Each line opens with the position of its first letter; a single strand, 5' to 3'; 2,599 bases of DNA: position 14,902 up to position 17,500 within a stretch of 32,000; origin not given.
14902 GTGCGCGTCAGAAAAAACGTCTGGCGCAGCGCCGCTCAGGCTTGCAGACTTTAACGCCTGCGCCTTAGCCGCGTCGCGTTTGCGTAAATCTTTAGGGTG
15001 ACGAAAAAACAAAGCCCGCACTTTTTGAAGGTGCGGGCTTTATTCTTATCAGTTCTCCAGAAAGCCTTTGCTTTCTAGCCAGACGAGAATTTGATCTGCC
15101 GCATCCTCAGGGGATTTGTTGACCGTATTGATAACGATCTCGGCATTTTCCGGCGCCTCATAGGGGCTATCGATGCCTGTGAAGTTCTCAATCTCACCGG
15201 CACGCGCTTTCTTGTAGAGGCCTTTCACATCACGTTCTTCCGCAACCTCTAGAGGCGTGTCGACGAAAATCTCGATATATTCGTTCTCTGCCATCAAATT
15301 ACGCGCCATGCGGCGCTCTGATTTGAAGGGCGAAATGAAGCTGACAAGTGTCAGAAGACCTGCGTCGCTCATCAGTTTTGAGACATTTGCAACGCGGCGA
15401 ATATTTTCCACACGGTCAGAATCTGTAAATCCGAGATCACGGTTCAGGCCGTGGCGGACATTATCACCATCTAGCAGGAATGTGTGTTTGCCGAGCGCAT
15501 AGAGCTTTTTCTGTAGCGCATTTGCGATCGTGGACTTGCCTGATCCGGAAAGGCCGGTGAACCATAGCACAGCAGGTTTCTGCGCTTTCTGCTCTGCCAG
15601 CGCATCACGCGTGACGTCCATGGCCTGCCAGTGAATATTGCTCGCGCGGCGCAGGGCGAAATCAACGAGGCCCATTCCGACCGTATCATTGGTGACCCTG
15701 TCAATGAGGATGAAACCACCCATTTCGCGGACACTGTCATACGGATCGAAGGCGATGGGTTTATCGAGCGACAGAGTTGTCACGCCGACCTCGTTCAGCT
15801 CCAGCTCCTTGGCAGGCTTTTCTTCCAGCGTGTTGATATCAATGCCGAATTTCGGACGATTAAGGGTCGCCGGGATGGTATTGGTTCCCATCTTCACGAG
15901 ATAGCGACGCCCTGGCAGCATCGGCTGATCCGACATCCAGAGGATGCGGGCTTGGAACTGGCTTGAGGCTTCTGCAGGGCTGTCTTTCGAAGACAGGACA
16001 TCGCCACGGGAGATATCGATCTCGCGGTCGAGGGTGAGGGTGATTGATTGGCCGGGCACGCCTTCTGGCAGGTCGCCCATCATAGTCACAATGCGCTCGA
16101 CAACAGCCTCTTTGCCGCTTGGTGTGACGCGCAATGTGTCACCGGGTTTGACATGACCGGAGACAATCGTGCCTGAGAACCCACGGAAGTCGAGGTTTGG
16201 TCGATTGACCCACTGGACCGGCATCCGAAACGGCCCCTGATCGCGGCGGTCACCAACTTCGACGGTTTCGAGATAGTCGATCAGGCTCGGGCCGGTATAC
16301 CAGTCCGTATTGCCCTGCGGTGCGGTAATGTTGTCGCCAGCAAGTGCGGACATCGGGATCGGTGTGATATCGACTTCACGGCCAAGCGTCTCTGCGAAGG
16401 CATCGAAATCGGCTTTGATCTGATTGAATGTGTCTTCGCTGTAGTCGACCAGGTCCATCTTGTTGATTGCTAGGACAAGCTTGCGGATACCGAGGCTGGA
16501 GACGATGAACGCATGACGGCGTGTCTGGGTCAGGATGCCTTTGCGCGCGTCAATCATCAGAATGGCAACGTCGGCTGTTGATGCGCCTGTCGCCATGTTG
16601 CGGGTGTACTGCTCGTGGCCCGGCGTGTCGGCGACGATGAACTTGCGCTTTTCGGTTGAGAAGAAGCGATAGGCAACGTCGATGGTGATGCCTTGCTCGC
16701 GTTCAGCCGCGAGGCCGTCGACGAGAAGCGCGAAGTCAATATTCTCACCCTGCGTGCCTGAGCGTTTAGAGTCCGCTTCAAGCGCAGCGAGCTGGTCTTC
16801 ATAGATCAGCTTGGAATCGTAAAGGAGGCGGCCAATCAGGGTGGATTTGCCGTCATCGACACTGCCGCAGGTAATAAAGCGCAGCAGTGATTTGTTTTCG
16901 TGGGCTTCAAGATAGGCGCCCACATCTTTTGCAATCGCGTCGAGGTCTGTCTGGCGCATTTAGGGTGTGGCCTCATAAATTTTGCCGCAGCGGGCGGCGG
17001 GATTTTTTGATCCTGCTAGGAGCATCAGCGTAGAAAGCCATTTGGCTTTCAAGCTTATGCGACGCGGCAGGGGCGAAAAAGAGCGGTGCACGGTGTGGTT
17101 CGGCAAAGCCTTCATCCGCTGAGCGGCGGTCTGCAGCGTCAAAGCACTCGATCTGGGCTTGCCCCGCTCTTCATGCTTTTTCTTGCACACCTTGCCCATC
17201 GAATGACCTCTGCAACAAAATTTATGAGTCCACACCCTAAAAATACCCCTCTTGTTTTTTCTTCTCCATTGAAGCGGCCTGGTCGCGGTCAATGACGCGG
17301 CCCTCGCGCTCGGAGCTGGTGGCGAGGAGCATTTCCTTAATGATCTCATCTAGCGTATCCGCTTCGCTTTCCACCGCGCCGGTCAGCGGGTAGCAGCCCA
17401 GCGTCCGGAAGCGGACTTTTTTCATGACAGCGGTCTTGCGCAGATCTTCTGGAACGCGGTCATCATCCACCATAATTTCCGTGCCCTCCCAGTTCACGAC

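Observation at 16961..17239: A MITE is inserted precisely into the cysD stop / cysN start junction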

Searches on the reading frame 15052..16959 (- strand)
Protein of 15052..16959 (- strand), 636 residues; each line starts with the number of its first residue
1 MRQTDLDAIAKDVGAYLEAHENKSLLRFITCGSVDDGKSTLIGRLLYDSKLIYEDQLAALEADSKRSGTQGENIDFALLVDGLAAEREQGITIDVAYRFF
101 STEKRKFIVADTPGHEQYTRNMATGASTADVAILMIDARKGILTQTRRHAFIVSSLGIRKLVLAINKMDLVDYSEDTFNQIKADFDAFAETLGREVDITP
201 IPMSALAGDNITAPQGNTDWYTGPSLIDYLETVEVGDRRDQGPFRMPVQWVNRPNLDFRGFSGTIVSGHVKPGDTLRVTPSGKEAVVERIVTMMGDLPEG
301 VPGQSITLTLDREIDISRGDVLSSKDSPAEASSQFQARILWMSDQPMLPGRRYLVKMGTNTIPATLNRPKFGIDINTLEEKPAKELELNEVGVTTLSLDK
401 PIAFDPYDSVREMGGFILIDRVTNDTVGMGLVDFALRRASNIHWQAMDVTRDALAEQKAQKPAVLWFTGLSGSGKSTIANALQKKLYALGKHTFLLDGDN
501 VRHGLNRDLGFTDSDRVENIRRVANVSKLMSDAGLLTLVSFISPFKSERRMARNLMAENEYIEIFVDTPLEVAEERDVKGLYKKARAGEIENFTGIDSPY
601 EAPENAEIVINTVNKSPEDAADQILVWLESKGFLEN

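Call 10: search_protein_families(library=ncbifam, proteins=[window:15052-16959:-])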
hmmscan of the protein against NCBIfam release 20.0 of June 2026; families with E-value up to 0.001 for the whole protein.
window:15052-16959:- (636 aa): 48 families (the best 25 are shown)
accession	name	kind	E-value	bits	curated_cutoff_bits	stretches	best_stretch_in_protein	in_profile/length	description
NF004035.0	PRK05506.1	subfamily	0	1021.6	715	1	7-632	6-630/632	bifunctional sulfate adenylyltransferase subunit 1/adenylylsulfate kinase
NF003478.0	PRK05124.1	equivalog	1.5e-201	670.1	590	1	11-455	13-458/475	sulfate adenylyltransferase subunit CysN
TIGR02034.1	CysN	subfamily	9.9e-193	640.7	336.1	1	26-432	1-406/406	sulfate adenylyltransferase, large subunit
NF003013.0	PRK03846.1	subfamily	4.8e-85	284.3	163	1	438-633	4-199/202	adenylyl-sulfate kinase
NF008969.0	PRK12317.1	subfamily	9.8e-83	278.1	502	1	21-432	3-418/426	elongation factor 1-alpha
TIGR00455.1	apsK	equivalog_domain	9.1e-76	253.6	138.7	1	444-625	1-181/184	adenylyl-sulfate kinase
TIGR00483.1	EF-1_alpha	equivalog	8.4e-72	241.9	540.1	1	22-432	4-419/427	translation elongation factor EF-1 subunit alpha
NF004040.0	PRK05537.1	equivalog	9.7e-61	205.9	669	1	458-635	392-571/572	bifunctional sulfate adenylyltransferase/adenylylsulfate kinase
NF002059.0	PRK00889.1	subfamily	7.1e-59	198.4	244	1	460-634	3-175/177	adenylyl-sulfate kinase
NF004041.0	PRK05541.1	subfamily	3.1e-35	121.8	127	1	458-630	3-172/176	adenylyl-sulfate kinase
TIGR00475.1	selB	equivalog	4.1e-30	105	242.25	1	83-339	28-275/581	selenocysteine-specific translation elongation factor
NF009373.0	PRK12736.1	subfamily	2.8e-28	98.8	452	1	30-343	17-313/394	elongation factor Tu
NF000766.0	PRK00049.1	subfamily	3.3e-28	98.6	449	1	71-343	42-315/396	elongation factor Tu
NF009372.0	PRK12735.1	subfamily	1e-26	93.7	479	1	70-341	41-313/396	elongation factor Tu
TIGR00485.1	EF-Tu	equivalog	6.4e-26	91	522.4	1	72-342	43-312/394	elongation factor Tu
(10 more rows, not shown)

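Call 66: list_cluster_members(proteins=[window:15052-16959:-, L001:8722-10632:+, L002:10903-12813:+, window:17240-18139:-])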
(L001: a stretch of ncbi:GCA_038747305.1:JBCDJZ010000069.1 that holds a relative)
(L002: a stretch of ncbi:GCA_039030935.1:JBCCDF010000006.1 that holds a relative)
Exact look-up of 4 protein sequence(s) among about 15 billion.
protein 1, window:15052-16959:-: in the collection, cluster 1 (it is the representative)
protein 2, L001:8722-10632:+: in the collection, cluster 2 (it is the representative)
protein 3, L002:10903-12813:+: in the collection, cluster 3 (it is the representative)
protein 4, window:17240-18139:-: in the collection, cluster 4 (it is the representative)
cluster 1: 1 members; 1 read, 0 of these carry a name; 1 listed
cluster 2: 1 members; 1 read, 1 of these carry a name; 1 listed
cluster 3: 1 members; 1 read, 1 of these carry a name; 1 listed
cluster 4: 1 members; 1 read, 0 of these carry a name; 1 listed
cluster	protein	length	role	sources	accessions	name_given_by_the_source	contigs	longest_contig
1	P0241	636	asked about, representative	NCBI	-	-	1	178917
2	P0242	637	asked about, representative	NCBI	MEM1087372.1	MAG: sulfate adenylyltransferase subunit CysN [Pseudomonadota bacterium]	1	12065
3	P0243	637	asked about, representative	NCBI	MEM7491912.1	MAG: sulfate adenylyltransferase subunit CysN [Pseudomonadota bacterium]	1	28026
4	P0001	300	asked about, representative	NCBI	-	-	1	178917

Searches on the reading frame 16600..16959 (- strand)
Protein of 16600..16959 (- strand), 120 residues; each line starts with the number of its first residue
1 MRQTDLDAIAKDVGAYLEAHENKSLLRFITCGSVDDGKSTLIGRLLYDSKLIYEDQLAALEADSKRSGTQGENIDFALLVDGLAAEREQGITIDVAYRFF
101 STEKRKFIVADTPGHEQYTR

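Call 42: find_homologous_proteins(query=window:16600-16959:-, max_evalue=1e-20)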
Query seq(120 aa) (120 aa): 7881 proteins with E <= 1e-20 among 8000 candidates; the best 120 are listed.
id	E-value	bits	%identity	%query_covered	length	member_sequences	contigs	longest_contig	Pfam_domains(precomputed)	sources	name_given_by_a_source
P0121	1.2e-61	224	89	100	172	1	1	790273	PF01926.30,PF00009.34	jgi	jgi:bifunctional enzyme CysN/CysC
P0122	1.6e-61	223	89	100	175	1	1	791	PF00009.34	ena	-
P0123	7.0e-61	221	88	100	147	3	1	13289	PF01926.30,PF00009.34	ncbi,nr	ncbi:MAG: 50S ribosome-binding GTPase, partial [Hyphomonas sp.]|nr:50S ribosome-binding GTPase [Hyph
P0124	7.5e-61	221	90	95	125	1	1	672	PF00009.34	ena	-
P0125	8.3e-61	221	88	100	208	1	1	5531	PF01926.30,PF00009.34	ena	-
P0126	9.3e-61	221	88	100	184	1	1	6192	PF01926.30,PF00009.34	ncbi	ncbi:MAG: GTP-binding protein, partial [Pseudomonadota bacterium]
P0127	1.4e-60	220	90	95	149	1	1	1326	PF01926.30,PF00009.34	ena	-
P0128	7.1e-60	218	90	93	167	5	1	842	PF01926.30,PF00009.34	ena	-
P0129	7.5e-60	218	87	100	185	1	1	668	PF01926.30,PF00009.34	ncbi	ncbi:MAG: GTP-binding protein, partial [Pseudomonadota bacterium]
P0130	1.0e-59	218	89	93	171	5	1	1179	PF01926.30,PF00009.34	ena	-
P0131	1.4e-59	217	89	95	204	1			PF01926.30,PF00009.34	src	-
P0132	1.4e-59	217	90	93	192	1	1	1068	PF01926.30,PF00009.34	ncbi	ncbi:MAG: GTP-binding protein, partial [Erythrobacter cryptus]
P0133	1.8e-59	217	88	98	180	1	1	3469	PF01926.30,PF00009.34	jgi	-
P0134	3.7e-59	216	89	93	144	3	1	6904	PF00009.34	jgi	jgi:bifunctional enzyme CysN/CysC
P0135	3.7e-59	216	88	95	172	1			PF01926.30,PF00009.34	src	-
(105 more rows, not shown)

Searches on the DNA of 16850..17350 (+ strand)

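Call 13: search_dna_similar(query=window:16961-17239:+, collection=plasmids, mode=distant, max_rows=40)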
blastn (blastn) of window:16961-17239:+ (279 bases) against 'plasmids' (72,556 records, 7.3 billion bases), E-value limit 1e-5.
No match.

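Call 40: search_dna_similar(query=window:16961-17239:+, collection=phages, mode=distant, max_evalue=0.01)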
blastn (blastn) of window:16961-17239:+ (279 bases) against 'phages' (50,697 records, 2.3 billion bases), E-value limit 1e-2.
No match.

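Call 49: search_dna_similar(query=window:17196-17239:-, collection=plasmids, mode=distant, max_evalue=10, max_rows=30)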
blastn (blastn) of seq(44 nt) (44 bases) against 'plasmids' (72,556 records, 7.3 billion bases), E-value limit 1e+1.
Records with a match: 7; places in all: 7; records where one place covers at least 80% of the query: 0.
Best place of each record, by identity: >=99% 5; 95-99% 1; 90-95% 1.
By first word of the organism name: Rhizobium 2; Agrobacterium 2; Nostoc 1; Calothrix 1; Arsenophonus 1.
By predicted mobility (MOB-suite, as given by PLSDB): non-mobilizable 3; mobilizable 2; conjugative 2.
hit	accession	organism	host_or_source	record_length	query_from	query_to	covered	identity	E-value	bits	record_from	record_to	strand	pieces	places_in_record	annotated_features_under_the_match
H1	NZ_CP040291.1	Nostoc sp. C057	Phaeoceros,pure culture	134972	8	33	59%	92.3%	2e+0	36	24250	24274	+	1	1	hypothetical protein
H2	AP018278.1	Calothrix sp. NIES-4101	-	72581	12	32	48%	95.2%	8e+0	35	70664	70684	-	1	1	traD: coupling protein TraD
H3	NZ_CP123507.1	Arsenophonus nasoniae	Pachycrepoideus vindemmiae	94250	6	24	43%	100.0%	2e+0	36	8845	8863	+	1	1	hypothetical protein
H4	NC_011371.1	Rhizobium leguminosarum bv. trifolii WSM2304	-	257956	13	30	41%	100.0%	8e+0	34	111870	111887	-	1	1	none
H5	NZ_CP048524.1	Agrobacterium tumefaciens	walnut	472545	20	37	41%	100.0%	8e+0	34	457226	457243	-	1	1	hypothetical protein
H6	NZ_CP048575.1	Agrobacterium tumefaciens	walnut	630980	20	37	41%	100.0%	8e+0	34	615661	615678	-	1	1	hypothetical protein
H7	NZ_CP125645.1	Rhizobium sp. BT03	Phaseolus vulgaris,Pure culture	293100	13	30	41%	100.0%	8e+0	34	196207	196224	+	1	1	none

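Call 50: search_dna_similar(query=window:16961-17004:+, collection=plasmids, mode=distant, max_evalue=10, max_rows=30)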
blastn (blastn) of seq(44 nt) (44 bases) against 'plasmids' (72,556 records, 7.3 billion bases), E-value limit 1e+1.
Records with a match: 52; places in all: 54; records where one place covers at least 80% of the query: 2.
Best place of each record, by identity: >=99% 15; 95-99% 5; 90-95% 30; 60-80% 2.
By first word of the organism name: Rhizobium 26; Paraburkholderia 3; Paracoccus 3; Haloarcula 2; Aminobacter 2; Agrobacterium 2; Azospirillum 2; Streptomyces 2; Roseateles 1; Neorhizobium 1; and 8 more.
By predicted mobility (MOB-suite, as given by PLSDB): non-mobilizable 40; conjugative 10; mobilizable 2.
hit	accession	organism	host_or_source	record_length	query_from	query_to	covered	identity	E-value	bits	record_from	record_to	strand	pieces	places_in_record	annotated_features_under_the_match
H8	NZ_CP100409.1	Haloarcula marina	cell culture,sediment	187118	2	39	86%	78.9%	8e+0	34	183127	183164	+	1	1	none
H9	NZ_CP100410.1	Haloarcula marina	cell culture,sediment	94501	2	39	86%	78.9%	8e+0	34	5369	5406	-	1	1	none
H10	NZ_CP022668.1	Rhizobium leguminosarum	single cell,root nodules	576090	18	41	55%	91.7%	2e+0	36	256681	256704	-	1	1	ABC transporter ATP-binding protein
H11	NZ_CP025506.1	Rhizobium leguminosarum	Pisum sativum,pea nodule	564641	18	41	55%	91.7%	2e+0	36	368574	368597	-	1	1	ABC transporter ATP-binding protein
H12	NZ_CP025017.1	Rhizobium leguminosarum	Lotus corniculatus,Bacteria culture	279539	18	41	55%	91.7%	2e+0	36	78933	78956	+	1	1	ABC transporter ATP-binding protein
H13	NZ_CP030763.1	Rhizobium leguminosarum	Genomic DNA from Bacterial pure culture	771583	18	41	55%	91.7%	2e+0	36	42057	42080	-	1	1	ABC transporter ATP-binding protein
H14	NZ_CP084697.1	Rhizobium ruizarguesonis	Pisum sativum L.,Cell culture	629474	18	41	55%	91.7%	2e+0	36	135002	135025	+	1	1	ABC transporter ATP-binding protein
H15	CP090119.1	Rhizobium leguminosarum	Trifolium ambiguum,Cell culture,Plant ...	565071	18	41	55%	91.7%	2e+0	36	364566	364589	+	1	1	none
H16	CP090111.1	Rhizobium leguminosarum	Trifolium ambiguum,Cell culture,Plant ...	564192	18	41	55%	91.7%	2e+0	36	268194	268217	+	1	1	ABC transporter ATP-binding protein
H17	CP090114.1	Rhizobium leguminosarum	Trifolium ambiguum,Cell culture,Plant ...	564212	18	41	55%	91.7%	2e+0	36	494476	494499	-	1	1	ABC transporter ATP-binding protein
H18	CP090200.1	Rhizobium leguminosarum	Trifolium ambiguum,Cell culture,nodule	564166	18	41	55%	91.7%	2e+0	36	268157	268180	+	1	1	none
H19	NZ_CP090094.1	Rhizobium leguminosarum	Galega,Cell culture,Plant nodule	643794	18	41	55%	91.7%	2e+0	36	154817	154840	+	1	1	ABC transporter ATP-binding protein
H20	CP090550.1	Rhizobium leguminosarum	Trifolium pratense,Cell culture,Plant ...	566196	18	41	55%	91.7%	2e+0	36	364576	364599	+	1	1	ABC transporter ATP-binding protein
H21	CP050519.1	Rhizobium leguminosarum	Trifolium repens,cell culture,root ...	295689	18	41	55%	91.7%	2e+0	36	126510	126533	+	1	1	none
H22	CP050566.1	Rhizobium leguminosarum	Lathyrus sativus,cell culture,root ...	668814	18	41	55%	91.7%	2e+0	36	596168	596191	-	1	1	ABC transporter ATP-binding protein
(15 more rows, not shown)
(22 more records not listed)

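Call 53: search_rna_families(source=window, start=16850, end=17350, threshold=evalue, max_evalue=10)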
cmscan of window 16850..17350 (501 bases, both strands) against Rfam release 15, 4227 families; matches with E-value up to 10: 2.
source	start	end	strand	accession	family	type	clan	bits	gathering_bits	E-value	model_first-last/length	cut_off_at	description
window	17071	17178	-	RF04288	mir-9201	Gene; miRNA;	CL00147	18.4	95.5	0.37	1-81/81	no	mir-9201 microRNA precursor family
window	17050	17169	-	RF02664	IRES_cyp24a1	Cis-reg; IRES;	-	7.2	191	9.3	1-404/404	no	Cyp24a1 internal ribosome entry site (IRES)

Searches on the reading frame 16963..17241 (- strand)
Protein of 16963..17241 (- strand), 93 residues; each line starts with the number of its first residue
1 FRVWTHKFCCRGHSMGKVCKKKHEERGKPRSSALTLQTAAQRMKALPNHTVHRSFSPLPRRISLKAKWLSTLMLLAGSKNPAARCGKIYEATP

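Call 56: search_protein_families(library=pfam, proteins=[window:16963-17241:-], max_evalue=10)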
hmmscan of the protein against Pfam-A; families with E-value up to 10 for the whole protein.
seq(93 aa): 0 families

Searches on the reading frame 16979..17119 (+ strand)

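Call 56: search_protein_families(library=pfam, proteins=[window:16979-17119:+], max_evalue=10)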
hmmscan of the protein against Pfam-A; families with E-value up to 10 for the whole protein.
seq(47 aa): 1 family
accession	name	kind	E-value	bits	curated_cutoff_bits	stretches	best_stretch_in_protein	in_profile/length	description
PF03504.19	Chlam_OMP6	-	0.0096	16.6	34.1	1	11-41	59-89/91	Chlamydia cysteine-rich outer membrane protein 6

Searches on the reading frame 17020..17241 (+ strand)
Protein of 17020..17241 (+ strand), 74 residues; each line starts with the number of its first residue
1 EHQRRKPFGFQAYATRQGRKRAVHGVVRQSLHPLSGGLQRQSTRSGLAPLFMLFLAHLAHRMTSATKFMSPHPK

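Call 56: search_protein_families(library=pfam, proteins=[window:17020-17241:+, window:17034-17237:+], max_evalue=10)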
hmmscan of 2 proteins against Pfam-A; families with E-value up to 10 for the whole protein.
seq(74 aa): 1 family
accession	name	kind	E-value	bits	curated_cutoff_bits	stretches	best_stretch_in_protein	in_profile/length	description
PF19916.4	VMAP-M0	-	0.09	13.8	25.9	1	37-65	49-77/104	vWA-MoxR associated protein middle region 0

seq(68 aa): 0 families
